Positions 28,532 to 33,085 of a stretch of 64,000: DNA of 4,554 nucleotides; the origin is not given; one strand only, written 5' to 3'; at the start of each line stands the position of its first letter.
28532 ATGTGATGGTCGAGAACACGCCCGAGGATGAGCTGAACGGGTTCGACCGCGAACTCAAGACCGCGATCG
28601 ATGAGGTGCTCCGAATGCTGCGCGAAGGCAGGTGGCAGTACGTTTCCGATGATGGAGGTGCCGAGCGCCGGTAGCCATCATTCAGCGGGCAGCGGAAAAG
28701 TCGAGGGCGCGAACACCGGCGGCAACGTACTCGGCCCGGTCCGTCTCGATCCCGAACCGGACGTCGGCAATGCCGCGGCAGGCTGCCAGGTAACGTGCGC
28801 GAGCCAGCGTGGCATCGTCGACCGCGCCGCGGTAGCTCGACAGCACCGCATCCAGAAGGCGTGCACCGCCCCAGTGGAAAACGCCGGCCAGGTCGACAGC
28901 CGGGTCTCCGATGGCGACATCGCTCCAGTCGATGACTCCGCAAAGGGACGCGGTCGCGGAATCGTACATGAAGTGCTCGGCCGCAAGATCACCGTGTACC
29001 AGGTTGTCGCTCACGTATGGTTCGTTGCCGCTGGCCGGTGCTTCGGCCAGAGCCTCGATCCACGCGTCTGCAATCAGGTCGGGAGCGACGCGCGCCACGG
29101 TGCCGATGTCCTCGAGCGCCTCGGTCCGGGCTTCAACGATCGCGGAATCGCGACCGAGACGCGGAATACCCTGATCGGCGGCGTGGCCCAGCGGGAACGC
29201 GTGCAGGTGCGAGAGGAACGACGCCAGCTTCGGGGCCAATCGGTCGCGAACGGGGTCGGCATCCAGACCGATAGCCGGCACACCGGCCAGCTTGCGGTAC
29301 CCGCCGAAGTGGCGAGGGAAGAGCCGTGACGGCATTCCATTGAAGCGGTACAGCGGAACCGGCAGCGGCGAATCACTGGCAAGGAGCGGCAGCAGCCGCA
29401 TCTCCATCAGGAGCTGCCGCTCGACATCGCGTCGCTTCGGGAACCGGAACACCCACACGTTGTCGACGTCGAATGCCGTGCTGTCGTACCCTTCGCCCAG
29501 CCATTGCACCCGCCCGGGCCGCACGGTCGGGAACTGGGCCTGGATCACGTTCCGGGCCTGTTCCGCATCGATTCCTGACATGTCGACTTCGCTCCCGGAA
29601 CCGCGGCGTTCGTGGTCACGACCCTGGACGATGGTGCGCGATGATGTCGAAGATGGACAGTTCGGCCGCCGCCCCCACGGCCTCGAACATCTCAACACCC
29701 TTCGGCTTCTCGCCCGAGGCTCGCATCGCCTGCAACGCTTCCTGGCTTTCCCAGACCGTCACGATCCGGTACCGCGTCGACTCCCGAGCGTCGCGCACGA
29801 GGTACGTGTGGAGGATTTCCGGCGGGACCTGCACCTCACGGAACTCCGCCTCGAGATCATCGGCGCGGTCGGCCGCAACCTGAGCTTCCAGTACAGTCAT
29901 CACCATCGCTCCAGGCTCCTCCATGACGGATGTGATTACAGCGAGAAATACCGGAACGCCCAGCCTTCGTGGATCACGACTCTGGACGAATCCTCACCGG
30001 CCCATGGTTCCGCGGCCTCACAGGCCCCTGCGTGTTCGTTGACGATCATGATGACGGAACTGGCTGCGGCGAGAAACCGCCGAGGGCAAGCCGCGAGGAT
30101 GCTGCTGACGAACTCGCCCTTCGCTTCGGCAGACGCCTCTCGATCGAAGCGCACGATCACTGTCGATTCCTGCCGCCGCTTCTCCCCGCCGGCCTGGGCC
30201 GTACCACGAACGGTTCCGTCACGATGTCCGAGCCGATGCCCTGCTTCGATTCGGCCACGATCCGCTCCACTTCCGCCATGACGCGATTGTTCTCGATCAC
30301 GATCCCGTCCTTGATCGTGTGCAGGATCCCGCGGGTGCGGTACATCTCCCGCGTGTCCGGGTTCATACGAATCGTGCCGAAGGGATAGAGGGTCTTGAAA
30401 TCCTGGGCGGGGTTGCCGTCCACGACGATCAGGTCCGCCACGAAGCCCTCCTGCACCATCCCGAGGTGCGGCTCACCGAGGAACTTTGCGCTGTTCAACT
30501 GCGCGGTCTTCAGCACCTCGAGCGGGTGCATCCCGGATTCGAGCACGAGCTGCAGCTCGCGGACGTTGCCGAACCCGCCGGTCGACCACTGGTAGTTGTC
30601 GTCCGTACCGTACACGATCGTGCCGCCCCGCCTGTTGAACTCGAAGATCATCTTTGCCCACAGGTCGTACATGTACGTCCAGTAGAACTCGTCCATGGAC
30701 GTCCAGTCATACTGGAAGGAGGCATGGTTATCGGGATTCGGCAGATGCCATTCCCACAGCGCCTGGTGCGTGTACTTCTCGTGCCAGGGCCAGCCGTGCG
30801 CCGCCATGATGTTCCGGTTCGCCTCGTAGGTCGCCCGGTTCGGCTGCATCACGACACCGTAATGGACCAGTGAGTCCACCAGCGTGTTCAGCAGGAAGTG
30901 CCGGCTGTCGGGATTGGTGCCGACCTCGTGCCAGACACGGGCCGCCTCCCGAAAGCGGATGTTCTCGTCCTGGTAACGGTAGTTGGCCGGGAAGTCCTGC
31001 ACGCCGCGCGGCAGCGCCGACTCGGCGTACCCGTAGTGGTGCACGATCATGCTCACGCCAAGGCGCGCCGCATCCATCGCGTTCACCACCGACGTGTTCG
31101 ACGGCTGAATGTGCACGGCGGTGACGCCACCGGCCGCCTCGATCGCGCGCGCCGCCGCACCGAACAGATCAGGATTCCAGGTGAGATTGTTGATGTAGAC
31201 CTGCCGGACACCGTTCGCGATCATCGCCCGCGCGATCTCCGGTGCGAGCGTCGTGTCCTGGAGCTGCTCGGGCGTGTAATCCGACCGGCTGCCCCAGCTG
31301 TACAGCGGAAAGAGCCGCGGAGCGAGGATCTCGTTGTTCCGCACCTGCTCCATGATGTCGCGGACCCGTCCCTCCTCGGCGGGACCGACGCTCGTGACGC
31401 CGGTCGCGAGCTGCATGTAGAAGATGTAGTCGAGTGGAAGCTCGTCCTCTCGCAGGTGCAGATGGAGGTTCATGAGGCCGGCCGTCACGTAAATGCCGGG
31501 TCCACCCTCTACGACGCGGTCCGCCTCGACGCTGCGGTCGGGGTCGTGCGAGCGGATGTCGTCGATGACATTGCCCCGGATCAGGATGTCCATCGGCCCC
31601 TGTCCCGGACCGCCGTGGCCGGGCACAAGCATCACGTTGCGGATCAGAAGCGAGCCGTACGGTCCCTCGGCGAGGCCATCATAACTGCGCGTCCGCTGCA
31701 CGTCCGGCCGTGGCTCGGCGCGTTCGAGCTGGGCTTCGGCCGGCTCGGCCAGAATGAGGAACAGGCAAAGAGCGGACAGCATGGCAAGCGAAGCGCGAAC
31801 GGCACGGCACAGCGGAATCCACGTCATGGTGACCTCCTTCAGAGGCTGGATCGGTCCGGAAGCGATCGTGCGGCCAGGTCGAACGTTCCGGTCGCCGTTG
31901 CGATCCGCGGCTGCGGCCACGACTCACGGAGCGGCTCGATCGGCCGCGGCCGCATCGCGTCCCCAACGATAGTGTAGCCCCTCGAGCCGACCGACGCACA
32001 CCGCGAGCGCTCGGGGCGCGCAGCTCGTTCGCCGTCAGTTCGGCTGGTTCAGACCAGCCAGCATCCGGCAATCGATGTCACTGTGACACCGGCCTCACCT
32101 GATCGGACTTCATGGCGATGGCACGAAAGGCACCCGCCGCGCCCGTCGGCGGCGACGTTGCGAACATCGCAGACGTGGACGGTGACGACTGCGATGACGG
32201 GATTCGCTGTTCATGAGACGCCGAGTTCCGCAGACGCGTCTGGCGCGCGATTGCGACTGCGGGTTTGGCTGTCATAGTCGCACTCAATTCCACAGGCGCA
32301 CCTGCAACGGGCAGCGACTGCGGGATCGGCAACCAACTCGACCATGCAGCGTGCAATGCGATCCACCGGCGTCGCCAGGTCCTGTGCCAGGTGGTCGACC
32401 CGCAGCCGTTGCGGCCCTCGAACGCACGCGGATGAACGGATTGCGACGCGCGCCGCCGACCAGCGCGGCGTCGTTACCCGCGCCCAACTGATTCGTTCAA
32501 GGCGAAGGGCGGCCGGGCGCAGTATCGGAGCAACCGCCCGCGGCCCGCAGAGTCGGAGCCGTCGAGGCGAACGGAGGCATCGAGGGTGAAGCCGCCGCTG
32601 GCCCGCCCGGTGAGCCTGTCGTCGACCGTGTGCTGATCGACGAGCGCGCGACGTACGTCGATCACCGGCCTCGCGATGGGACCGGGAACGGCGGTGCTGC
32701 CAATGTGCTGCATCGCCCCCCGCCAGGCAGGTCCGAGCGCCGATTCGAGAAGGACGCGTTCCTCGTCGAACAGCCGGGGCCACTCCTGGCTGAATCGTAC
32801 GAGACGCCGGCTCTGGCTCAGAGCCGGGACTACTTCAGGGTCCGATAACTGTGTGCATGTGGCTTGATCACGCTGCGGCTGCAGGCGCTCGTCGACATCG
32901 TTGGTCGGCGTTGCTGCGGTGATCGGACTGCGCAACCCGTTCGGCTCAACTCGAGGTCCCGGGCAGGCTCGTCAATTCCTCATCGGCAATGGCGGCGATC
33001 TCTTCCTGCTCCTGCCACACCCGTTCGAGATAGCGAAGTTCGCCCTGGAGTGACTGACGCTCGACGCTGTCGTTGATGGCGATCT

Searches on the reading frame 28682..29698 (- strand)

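Call 65: search_protein_families(library=pfam, proteins=[window:28682-29698:-])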
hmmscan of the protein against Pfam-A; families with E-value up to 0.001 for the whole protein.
window:28682-29698:- (338 aa): 1 family
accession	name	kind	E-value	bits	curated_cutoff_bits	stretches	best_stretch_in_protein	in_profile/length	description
PF01636.29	APH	-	3.2e-23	83.2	23.2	1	67-296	5-231/239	Phosphotransferase enzyme family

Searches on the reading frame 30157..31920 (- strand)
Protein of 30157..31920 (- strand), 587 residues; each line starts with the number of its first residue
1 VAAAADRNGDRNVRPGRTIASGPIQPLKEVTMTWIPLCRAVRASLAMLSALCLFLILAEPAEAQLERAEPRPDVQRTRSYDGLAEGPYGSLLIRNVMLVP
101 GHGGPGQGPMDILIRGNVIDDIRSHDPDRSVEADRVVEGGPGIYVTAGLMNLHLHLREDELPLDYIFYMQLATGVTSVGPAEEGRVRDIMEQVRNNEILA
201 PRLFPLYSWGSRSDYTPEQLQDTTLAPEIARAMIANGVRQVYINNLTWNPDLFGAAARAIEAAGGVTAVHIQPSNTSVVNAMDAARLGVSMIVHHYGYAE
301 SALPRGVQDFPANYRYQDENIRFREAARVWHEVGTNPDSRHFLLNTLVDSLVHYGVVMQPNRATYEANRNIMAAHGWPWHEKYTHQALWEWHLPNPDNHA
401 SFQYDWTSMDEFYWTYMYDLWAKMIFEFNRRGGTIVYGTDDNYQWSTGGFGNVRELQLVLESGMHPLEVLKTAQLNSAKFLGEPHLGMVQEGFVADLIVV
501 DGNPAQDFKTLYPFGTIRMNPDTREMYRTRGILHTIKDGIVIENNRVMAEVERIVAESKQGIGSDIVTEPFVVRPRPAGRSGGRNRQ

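Call 66: search_protein_families(library=pfam, proteins=[window:30157-31920:-])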
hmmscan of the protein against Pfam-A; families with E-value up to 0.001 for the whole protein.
window:30157-31920:- (587 aa): 2 families
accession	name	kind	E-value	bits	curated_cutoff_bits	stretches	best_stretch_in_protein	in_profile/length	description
PF01979.26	Amidohydro_1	-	5.3e-11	42.8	25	1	432-540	242-344/345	Amidohydrolase family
PF07969.17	Amidohydro_3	-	0.00025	21.1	29.7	0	467-506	410-450/472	Amidohydrolase family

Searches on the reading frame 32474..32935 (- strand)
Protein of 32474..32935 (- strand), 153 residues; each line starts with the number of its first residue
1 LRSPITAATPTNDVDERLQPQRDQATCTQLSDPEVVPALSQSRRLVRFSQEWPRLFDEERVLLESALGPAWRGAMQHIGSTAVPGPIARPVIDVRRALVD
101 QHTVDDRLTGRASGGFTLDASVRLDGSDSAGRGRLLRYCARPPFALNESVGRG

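Call 66: search_protein_families(library=pfam, proteins=[window:32474-32935:-])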
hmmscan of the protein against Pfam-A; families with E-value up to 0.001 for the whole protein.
window:32474-32935:- (153 aa): 1 family
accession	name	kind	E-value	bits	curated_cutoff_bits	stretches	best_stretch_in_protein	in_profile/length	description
PF04229.20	GrpB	-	2.7e-12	47.6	25.5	1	45-118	4-72/159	GrpB protein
